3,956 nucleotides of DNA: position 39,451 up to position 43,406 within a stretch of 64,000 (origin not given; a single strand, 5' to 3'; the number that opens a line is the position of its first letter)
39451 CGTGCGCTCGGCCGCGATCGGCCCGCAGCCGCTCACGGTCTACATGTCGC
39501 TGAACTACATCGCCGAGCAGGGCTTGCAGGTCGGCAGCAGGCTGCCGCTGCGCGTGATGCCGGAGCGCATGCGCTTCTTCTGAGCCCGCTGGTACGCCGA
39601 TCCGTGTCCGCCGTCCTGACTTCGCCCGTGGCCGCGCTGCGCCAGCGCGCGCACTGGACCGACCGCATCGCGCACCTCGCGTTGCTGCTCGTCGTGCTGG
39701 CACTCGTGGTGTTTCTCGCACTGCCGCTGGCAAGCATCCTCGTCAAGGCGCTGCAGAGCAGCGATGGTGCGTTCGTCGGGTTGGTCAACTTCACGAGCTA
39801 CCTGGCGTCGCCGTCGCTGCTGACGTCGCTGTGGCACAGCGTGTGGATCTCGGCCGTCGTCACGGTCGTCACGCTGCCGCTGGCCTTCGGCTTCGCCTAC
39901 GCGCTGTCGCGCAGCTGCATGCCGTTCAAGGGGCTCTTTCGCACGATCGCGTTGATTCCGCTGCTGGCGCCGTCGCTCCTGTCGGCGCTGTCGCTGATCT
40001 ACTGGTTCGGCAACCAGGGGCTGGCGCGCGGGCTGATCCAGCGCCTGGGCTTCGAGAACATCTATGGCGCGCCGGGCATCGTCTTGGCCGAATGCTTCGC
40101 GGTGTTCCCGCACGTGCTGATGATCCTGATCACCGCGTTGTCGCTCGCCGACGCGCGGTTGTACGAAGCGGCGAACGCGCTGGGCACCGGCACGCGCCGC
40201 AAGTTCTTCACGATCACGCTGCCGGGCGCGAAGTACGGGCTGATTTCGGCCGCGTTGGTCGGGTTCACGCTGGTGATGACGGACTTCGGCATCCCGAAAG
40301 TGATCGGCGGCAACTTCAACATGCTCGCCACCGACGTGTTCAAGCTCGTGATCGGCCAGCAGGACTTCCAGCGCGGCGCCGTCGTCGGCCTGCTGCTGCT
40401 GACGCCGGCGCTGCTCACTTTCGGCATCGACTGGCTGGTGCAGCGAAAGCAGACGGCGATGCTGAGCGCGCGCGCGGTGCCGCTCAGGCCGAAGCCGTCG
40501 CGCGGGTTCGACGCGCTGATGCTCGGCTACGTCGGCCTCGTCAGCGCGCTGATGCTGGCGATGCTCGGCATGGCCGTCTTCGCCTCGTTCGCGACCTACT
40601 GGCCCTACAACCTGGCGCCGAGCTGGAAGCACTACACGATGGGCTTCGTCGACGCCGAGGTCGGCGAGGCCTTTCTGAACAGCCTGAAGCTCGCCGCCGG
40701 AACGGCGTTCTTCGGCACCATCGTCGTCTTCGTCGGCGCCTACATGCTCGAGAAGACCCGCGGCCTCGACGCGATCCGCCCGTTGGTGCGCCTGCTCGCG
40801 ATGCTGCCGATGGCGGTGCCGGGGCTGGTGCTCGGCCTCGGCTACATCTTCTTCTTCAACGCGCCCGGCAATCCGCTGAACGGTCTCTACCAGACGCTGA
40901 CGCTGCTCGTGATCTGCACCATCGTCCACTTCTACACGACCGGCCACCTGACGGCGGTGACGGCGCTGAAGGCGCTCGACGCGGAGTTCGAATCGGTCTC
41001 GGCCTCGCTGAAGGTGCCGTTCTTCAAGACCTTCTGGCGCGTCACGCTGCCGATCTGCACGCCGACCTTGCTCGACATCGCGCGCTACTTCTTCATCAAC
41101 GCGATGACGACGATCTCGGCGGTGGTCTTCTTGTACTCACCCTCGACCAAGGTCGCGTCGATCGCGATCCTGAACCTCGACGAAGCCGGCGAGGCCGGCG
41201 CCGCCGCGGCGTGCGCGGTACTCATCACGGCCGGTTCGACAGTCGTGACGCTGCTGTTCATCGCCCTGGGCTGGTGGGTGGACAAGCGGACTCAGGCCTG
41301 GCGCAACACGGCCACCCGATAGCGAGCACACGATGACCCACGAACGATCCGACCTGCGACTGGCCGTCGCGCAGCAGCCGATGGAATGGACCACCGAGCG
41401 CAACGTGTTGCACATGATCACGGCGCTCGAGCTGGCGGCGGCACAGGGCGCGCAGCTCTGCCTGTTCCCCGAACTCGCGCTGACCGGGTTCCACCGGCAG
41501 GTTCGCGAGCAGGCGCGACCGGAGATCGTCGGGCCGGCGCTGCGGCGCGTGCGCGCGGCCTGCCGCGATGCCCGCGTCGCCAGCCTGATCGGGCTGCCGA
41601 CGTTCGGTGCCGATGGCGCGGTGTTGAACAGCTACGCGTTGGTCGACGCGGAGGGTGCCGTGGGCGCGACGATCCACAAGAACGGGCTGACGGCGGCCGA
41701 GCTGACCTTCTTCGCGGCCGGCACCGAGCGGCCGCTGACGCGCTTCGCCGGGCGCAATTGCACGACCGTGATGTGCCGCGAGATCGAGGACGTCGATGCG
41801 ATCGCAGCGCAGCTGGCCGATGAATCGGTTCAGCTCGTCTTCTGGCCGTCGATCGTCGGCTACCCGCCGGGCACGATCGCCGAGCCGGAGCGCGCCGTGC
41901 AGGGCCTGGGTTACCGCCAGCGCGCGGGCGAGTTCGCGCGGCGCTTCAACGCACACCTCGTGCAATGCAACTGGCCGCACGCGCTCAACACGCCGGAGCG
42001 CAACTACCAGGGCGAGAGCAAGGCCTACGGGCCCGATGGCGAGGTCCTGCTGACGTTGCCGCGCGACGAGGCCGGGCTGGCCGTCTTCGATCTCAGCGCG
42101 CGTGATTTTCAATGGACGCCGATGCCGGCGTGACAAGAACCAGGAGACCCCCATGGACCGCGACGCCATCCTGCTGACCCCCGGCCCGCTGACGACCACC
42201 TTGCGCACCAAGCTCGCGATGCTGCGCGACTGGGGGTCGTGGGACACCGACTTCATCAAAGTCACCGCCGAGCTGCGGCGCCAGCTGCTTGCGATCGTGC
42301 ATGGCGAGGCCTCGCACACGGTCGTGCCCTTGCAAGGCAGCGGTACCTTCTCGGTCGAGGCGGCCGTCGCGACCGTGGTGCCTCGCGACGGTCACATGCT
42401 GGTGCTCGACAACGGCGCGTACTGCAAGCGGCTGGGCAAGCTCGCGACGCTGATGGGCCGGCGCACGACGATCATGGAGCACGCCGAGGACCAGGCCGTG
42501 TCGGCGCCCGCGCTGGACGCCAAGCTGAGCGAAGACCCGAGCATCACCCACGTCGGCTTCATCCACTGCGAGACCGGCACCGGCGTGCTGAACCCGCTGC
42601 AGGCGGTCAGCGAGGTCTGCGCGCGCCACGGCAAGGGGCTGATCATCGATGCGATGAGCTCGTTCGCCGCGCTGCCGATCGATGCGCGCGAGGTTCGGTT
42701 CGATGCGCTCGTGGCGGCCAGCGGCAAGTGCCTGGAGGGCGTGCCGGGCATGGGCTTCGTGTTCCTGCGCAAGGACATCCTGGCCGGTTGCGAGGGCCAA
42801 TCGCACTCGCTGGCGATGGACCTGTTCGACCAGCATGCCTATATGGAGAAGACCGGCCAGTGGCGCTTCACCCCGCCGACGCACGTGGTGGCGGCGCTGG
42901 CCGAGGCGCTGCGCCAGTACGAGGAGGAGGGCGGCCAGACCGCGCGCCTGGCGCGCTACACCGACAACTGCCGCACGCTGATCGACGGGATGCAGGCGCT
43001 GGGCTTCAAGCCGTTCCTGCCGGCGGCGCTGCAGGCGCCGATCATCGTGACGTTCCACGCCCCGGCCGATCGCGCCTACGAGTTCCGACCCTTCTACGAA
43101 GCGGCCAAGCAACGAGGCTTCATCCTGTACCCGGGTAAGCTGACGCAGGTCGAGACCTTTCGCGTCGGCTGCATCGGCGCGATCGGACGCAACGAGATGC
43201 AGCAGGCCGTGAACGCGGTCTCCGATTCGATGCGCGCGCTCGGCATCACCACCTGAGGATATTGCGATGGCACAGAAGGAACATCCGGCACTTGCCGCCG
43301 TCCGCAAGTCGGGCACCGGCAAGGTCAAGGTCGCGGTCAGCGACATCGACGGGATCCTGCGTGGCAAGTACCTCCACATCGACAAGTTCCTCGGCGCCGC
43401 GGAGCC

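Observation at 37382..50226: AEP import and transamination genes run straight into a complete gamma-glutamylation module in one sigma54-driven gene string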

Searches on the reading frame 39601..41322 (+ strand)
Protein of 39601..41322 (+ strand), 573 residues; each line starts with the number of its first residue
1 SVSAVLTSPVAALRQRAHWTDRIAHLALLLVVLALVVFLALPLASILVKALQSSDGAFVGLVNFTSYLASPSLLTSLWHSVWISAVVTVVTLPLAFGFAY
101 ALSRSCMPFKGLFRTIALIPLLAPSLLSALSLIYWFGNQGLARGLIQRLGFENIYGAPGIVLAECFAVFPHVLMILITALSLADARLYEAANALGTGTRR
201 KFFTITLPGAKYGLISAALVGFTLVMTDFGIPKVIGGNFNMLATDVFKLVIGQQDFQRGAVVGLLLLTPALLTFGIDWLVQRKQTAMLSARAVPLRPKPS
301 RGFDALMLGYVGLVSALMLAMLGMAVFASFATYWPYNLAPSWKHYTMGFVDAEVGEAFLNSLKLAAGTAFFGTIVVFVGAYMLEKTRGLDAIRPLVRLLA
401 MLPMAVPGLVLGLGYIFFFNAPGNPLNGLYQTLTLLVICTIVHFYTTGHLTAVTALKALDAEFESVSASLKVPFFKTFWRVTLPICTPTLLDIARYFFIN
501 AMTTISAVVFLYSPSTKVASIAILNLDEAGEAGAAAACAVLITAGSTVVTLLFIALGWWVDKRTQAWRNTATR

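Call 4: search_protein_families(library=ncbifam, proteins=[window:39601-41322:+], max_evalue=0.00001)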
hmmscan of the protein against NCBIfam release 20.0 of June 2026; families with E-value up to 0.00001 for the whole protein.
window:39601-41322:+ (573 aa): 23 families
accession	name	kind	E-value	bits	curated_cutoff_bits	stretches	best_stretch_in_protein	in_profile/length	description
TIGR03262.1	PhnU2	equivalog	2.5e-237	788.9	593.25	1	24-569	3-545/546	putative 2-aminoethylphosphonate ABC transporter permease subunit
TIGR01581.1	Mo_ABC_porter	hypoth_equivalog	8.7e-30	103.9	210.3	2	62-242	8-188/225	ABC transporter permease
TIGR02141.1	modB_ABC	equivalog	2.3e-29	102.5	182.6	2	80-268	3-195/208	molybdate ABC transporter permease subunit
TIGR00969.1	3a0106s02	subfamily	2e-27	96.3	240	1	17-274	11-263/272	sulfate ABC transporter permease subunit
NF040839.1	tungstate_WtpB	equivalog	4.5e-23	82.2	340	2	29-231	7-199/251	tungstate ABC transporter permease WtpB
TIGR02140.1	permease_CysW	equivalog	4.1e-22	78.9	329.1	1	29-283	7-258/261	sulfate ABC transporter permease subunit CysW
NF011624.0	PRK15050.1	equivalog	4.8e-20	71.9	247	1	12-284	15-289/297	2-aminoethylphosphonate ABC transporter permease subunit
NF006939.0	PRK09421.1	equivalog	9.8e-19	67.7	262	1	73-231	8-167/230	molybdate ABC transporter permease subunit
NF007044.0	PRK09497.1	equivalog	4.3e-18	65.8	348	1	25-267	9-261/285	spermidine/putrescine ABC transporter permease PotB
TIGR02139.1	permease_CysT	equivalog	5.7e-18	65.4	246.1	1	26-273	7-251/265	sulfate ABC transporter permease subunit CysT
TIGR03226.1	PhnU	equivalog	9.3e-16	58.1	283.45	1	16-275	36-298/311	2-aminoethylphosphonate ABC transporter permease subunit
NF043074.1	MMSYN1_0196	equivalog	9.1e-14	51.4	350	1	30-267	16-249/277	spermidine/putrescine ABC transporter permease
TIGR03255.1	PhnV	equivalog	1.3e-13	51.3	358.7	1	317-553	24-260/270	2-aminoethylphosphonate ABC transport system, membrane component PhnV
NF008620.0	PRK11602.1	equivalog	7.6e-13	48.3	442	1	15-257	13-247/291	sulfate/thiosulfate ABC transporter permease CysW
NF008208.0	PRK10971.1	equivalog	1.7e-12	47.4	415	1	31-282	20-269/277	sulfate/thiosulfate ABC transporter permease CysT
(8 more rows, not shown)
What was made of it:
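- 39604..41322 (+): phnU2, fused ABC transporter permease. TIGR03262 scores 789 bits, above its cut-off of 593 (call 4).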

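Call 5: search_protein_families(library=pfam, proteins=[window:39601-41322:+], max_evalue=0.00001)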
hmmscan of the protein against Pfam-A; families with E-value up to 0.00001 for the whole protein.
window:39601-41322:+ (573 aa): 1 family
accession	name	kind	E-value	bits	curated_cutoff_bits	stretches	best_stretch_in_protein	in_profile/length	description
PF00528.27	BPD_transp_1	-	2.3e-14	54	26.4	2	391-553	15-175/184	Binding-protein-dependent transport system inner membrane component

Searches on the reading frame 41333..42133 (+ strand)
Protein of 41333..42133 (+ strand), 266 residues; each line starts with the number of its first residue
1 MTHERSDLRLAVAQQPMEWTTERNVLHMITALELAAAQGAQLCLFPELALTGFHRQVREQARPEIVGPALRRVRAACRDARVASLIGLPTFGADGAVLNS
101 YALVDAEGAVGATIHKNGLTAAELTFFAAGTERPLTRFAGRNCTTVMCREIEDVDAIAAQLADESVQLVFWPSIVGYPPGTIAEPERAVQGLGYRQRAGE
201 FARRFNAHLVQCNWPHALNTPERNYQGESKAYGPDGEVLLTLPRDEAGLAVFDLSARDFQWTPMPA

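Call 4: search_protein_families(library=ncbifam, proteins=[window:41333-42133:+], max_evalue=0.00001)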
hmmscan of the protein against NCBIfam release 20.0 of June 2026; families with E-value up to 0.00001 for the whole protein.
window:41333-42133:+ (266 aa): 3 families
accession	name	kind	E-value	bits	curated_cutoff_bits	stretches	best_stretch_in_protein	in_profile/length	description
NF010588.0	PRK13981.1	equivalog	1.5e-11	43.4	479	1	7-180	4-181/546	NAD+ synthase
NF007757.0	PRK10438.1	equivalog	1.5e-08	34.2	249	1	6-151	2-144/256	amidohydrolase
NF002730.0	PRK02628.1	equivalog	3.2e-06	25.6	473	1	8-121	13-127/677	NAD(+) synthase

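Call 5: search_protein_families(library=pfam, proteins=[window:41333-42133:+], max_evalue=0.00001)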
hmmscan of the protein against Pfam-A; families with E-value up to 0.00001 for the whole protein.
window:41333-42133:+ (266 aa): 1 family
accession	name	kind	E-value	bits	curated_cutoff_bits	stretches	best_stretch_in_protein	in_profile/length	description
PF00795.27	CN_hydrolase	-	1.3e-20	74.3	23.2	1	9-256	1-248/256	Carbon-nitrogen hydrolase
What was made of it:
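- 41333..42133 (+): Nitrilase-superfamily (CN_hydrolase) amidase, lineage-specific accessory gene. PF00795 scores 74 bits (call 5).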

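Call 58: search_solved_structures(query=window:41333-42133:+, max_evalue=0.00001)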
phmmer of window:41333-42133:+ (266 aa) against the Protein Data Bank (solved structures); distinct sequences matched with E-value up to 0.00001: 8.
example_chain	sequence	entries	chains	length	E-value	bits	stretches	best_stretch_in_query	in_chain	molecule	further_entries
3hkx_A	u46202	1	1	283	1.1e-08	38.3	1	6-190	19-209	Amidase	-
5jqn_A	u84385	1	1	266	1.2e-08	38.1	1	8-190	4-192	Aliphatic amidase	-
4izt_A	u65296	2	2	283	3e-08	36.9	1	6-190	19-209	Amidase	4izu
4izw_A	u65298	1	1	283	1.3e-07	34.8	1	6-190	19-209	Amidase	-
5ny2_A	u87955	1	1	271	2.1e-07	34.1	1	6-190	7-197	Amidase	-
4izs_A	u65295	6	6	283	2.2e-07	34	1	6-190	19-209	Amidase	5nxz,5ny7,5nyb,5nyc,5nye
5nz5_A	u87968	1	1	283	2.4e-07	33.9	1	6-190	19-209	Amidase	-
4izv_A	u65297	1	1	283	5.5e-07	32.7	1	6-190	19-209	Amidase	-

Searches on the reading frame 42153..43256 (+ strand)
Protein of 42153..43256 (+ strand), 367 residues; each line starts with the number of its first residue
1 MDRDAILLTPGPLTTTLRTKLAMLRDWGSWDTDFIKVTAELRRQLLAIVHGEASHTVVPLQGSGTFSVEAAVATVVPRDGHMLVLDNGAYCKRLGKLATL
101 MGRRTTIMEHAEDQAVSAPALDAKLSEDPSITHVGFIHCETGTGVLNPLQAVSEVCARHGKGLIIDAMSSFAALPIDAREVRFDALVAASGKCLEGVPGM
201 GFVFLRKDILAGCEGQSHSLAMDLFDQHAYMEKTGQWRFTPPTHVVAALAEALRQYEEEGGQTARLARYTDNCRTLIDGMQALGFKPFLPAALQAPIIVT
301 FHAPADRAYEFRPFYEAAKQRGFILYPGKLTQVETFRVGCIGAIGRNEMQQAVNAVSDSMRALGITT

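Call 4: search_protein_families(library=ncbifam, proteins=[window:42153-43256:+], max_evalue=0.00001)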
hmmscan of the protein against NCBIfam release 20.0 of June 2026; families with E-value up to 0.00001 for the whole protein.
window:42153-43256:+ (367 aa): 14 families
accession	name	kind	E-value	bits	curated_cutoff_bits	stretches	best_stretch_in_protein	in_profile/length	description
NF010006.0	PRK13479.1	equivalog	3e-172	572.8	296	1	2-365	3-366/369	2-aminoethylphosphonate--pyruvate transaminase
TIGR02326.1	transamin_PhnW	equivalog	1e-151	505.2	400.8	1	3-361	2-361/363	2-aminoethylphosphonate--pyruvate transaminase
TIGR03301.1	PhnW-AepZ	equivalog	4e-146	487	360.8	1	6-359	1-354/355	2-aminoethylphosphonate aminotransferase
NF046070.1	PyrdoxPyrvTramin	equivalog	9.2e-35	120.1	600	1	5-363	6-367/369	pyridoxamine--pyruvate transaminase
NF045640.1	AspGlyoxATaseBhcA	equivalog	5.7e-18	65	650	1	9-362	9-366/395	L-aspartate--glyoxylate aminotransferase BhcA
TIGR01364.1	serC_1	equivalog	9.2e-10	37.9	443.6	1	33-348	42-343/358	phosphoserine transaminase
NF003764.0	PRK05355.1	equivalog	2e-09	36.9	253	1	32-356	44-349/357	3-phosphoserine/phosphohydroxythreonine transaminase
TIGR01977.1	am_tr_V_EF2568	hypoth_equivalog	7.2e-08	31.8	377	1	39-209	47-216/376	cysteine desulfurase family protein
TIGR04343.1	egtE_PLP_lyase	equivalog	1.6e-07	30.5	400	1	88-212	103-222/370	ergothioneine biosynthesis PLP-dependent enzyme EgtE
TIGR02006.1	IscS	equivalog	1.7e-07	30.6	643.2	1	77-281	98-283/402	IscS subfamily cysteine desulfurase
NF010611.0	PRK14012.1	equivalog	2.3e-07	30.1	548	1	77-208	102-223/406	IscS subfamily cysteine desulfurase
TIGR01979.1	sufS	subfamily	2.5e-07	29.9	475.1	1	98-212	129-240/403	SufS family cysteine desulfurase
TIGR03402.1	FeS_nifS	equivalog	9e-07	28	530.75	1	96-209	105-214/379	cysteine desulfurase NifS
NF002806.0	PRK02948.1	subfamily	4.3e-06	26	304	1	98-207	108-214/381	IscS subfamily cysteine desulfurase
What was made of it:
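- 42153..43256 (+): phnW, AEP-pyruvate transaminase. TIGR02326 scores 505, above 401 (call 4).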

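Call 5: search_protein_families(library=pfam, proteins=[window:42153-43256:+], max_evalue=0.00001)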
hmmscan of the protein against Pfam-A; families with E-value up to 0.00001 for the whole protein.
window:42153-43256:+ (367 aa): 1 family
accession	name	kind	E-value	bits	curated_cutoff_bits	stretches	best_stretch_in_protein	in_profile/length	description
PF00266.25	Aminotran_5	-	1.4e-16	60.9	21.5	1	31-288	38-299/371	Aminotransferase class-V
